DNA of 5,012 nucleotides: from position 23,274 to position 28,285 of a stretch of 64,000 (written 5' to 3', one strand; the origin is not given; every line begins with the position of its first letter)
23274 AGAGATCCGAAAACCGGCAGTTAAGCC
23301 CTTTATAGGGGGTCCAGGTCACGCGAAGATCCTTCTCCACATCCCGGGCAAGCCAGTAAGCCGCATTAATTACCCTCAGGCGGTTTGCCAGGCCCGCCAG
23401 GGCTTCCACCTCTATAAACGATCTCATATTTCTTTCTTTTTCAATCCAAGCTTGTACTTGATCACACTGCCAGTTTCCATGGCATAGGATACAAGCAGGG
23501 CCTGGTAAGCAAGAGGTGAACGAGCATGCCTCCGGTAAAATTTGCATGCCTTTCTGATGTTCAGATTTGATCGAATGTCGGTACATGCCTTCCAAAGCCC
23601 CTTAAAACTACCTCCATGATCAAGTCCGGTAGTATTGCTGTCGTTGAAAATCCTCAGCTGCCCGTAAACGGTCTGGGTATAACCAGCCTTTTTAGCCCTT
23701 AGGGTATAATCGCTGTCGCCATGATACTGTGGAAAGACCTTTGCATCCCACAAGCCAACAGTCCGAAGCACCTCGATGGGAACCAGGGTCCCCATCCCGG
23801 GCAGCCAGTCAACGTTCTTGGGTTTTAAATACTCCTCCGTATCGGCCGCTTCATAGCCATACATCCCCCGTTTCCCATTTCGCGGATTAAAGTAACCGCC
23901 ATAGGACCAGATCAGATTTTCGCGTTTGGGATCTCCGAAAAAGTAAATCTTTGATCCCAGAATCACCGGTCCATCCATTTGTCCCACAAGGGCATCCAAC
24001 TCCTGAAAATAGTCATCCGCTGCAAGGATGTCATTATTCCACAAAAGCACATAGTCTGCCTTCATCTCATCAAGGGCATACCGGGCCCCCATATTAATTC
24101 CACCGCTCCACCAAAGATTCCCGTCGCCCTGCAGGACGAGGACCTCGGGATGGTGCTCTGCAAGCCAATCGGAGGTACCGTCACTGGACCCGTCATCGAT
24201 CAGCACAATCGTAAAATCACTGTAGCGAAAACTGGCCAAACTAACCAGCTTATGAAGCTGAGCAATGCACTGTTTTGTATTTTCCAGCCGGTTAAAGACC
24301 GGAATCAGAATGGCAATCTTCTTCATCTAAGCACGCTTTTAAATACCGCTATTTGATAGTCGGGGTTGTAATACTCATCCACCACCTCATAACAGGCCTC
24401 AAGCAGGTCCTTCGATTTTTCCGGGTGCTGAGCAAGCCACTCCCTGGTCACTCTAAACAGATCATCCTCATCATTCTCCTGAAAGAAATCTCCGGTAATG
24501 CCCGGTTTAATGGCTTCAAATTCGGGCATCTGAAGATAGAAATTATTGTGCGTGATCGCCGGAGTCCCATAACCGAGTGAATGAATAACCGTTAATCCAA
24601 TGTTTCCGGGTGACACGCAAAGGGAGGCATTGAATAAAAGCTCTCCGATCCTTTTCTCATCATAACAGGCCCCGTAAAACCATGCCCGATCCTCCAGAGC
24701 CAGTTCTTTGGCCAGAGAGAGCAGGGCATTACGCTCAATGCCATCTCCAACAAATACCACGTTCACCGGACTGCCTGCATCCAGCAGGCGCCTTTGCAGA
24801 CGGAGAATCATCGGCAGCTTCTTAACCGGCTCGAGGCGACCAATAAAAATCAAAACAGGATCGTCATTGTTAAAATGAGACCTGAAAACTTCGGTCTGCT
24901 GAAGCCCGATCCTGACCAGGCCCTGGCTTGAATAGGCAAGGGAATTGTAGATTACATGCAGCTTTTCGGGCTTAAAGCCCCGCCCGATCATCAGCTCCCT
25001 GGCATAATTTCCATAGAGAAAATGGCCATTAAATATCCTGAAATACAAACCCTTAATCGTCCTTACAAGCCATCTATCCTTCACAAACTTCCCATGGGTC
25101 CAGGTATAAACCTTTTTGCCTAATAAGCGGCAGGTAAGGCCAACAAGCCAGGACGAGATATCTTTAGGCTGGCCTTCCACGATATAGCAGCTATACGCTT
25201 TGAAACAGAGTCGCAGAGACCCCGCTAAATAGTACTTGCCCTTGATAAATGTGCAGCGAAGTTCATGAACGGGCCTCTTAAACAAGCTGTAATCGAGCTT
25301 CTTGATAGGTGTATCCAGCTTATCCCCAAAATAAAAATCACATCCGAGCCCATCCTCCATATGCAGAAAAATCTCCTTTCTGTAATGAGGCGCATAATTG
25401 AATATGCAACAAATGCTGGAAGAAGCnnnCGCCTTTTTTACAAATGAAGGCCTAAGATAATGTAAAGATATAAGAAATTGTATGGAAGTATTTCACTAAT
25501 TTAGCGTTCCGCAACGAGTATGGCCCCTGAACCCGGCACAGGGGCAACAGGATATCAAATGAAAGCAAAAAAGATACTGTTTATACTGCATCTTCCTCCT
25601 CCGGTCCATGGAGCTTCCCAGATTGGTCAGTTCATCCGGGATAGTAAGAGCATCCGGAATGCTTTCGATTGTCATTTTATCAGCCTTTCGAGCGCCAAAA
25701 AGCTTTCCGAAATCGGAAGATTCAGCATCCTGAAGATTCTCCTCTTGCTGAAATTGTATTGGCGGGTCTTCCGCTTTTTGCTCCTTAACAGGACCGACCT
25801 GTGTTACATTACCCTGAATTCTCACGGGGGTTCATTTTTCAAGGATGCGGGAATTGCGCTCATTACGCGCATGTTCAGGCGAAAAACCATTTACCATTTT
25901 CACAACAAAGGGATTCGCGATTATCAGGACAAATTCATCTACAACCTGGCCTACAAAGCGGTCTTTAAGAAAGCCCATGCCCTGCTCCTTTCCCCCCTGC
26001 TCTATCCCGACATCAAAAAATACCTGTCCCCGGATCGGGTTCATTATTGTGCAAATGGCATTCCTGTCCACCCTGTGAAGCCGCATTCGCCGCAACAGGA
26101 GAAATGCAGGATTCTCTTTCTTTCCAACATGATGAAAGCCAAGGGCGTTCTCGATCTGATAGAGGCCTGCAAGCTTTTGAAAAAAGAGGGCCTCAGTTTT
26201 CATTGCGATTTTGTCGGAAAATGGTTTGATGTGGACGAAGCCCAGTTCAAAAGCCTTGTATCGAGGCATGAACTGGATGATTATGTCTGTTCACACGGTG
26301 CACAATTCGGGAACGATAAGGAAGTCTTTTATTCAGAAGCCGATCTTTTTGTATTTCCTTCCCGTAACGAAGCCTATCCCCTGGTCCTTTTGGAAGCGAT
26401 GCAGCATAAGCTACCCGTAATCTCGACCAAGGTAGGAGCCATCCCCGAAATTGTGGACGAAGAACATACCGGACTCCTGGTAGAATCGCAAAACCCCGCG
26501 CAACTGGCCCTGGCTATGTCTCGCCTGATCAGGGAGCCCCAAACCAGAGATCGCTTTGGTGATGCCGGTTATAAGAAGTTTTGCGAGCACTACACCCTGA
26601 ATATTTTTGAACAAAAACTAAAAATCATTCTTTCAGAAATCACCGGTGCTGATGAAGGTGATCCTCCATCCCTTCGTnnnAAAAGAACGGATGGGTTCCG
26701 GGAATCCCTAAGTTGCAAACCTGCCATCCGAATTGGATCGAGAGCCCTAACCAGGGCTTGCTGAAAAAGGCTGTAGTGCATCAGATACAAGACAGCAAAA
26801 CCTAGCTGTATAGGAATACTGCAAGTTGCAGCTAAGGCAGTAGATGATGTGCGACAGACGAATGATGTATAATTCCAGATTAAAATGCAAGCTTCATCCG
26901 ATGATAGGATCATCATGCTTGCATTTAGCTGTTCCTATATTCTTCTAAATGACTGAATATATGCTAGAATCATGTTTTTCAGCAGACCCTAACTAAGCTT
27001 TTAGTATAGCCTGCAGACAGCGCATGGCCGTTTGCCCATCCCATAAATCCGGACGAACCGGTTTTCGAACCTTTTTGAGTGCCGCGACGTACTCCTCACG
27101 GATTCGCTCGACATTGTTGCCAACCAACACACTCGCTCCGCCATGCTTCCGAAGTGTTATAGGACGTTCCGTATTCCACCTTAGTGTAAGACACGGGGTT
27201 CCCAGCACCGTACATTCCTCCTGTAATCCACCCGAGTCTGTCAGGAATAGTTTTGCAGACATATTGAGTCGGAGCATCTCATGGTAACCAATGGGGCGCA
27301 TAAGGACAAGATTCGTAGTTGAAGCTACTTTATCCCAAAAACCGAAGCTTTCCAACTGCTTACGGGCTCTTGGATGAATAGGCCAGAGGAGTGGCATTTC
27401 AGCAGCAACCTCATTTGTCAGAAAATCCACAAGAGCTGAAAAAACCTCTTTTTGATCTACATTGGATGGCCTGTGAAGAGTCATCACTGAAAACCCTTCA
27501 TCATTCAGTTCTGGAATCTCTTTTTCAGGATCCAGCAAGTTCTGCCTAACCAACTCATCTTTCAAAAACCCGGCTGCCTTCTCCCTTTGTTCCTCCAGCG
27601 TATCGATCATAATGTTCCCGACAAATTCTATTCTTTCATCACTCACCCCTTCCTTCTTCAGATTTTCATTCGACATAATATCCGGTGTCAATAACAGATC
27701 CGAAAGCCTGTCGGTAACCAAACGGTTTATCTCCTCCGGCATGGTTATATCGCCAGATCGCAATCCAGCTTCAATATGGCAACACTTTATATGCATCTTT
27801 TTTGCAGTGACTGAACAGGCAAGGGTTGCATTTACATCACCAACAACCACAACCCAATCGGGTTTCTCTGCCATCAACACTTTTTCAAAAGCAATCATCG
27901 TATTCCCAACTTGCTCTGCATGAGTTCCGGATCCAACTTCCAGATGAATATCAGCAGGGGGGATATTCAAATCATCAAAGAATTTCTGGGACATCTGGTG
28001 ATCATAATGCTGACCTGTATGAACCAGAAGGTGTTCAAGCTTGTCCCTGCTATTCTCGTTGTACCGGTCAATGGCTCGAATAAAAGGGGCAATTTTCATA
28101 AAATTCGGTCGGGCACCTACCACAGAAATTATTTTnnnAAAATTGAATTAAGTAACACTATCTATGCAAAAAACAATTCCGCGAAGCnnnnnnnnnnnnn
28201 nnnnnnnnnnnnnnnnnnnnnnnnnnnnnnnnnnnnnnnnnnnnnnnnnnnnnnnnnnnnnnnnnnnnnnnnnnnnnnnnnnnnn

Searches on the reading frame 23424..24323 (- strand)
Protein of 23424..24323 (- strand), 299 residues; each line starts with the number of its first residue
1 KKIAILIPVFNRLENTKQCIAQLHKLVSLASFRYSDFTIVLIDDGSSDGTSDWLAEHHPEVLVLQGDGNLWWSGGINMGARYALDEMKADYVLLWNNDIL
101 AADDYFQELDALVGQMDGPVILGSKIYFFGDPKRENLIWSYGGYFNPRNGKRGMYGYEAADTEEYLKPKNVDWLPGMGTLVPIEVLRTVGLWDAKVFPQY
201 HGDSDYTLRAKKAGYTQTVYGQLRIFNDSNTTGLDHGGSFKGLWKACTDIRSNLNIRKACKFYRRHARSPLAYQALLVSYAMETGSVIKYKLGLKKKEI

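Call 47: search_protein_families(library=pfam, proteins=[window:23424-24323:-], max_evalue=0.0001)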
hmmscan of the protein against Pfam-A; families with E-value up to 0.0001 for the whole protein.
window:23424-24323:- (299 aa): 2 families
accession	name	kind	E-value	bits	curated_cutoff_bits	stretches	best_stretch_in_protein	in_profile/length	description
PF00535.33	Glycos_transf_2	-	1.2e-16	61.5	23.3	1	5-141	2-131/168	Glycosyl transferase family 2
PF13641.12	Glyco_tranf_2_3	-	4.2e-05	24.1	27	1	3-215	3-199/230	Glycosyltransferase like family 2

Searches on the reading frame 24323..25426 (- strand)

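Call 47: search_protein_families(library=pfam, proteins=[window:24323-25426:-], max_evalue=0.0001)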
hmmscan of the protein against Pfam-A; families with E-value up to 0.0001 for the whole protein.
window:24323-25426:- (367 aa): 2 families
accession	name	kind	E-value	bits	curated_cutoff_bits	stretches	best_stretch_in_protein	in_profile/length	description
PF00534.26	Glycos_transf_1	-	1.7e-17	64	26.4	1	179-342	5-166/172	Glycosyl transferases group 1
PF13692.12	Glyco_trans_1_4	-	5.4e-11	43.4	27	1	190-329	2-138/142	Glycosyl transferases group 1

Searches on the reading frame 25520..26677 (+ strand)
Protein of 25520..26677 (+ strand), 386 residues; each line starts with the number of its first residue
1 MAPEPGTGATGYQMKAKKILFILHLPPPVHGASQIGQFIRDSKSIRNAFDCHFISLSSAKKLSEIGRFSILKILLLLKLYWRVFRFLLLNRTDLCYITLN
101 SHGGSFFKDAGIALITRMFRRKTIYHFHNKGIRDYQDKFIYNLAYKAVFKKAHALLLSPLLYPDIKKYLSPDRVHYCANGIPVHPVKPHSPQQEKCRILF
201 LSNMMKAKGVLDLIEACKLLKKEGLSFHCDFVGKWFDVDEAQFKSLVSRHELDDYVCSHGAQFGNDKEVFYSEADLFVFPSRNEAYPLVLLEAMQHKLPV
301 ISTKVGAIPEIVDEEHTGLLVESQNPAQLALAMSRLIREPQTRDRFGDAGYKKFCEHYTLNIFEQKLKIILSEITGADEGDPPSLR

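Call 47: search_protein_families(library=pfam, proteins=[window:25520-26677:+], max_evalue=0.0001)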
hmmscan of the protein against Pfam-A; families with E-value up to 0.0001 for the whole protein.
window:25520-26677:+ (386 aa): 3 families
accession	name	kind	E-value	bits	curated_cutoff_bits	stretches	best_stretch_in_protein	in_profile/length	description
PF00534.26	Glycos_transf_1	-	4.3e-33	114.7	26.4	1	192-352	12-171/172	Glycosyl transferases group 1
PF13692.12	Glyco_trans_1_4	-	1.7e-30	106.6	27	1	197-338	3-141/142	Glycosyl transferases group 1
PF20706.3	GT4-conflict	-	1.8e-06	27.6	26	1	172-303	172-311/385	Family 4 Glycosyltransferase in conflict systems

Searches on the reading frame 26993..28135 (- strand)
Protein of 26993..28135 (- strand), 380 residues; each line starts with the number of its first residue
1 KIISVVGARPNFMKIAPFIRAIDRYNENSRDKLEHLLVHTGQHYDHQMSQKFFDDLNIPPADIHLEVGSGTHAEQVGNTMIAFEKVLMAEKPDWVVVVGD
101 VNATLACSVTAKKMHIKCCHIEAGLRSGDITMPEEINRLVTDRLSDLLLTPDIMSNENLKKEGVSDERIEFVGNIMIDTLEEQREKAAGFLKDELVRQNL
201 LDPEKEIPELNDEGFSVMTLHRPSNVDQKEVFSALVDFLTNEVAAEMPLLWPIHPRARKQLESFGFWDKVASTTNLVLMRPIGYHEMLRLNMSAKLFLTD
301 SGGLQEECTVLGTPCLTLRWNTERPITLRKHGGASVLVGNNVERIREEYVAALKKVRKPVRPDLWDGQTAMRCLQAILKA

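Call 47: search_protein_families(library=pfam, proteins=[window:26993-28135:-], max_evalue=0.0001)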
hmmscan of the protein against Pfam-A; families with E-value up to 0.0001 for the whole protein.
window:26993-28135:- (380 aa): 1 family
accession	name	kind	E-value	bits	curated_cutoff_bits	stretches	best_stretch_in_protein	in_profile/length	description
PF02350.25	Epimerase_2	-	5.8e-93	311.9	30.6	1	30-377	6-346/347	UDP-N-acetylglucosamine 2-epimerase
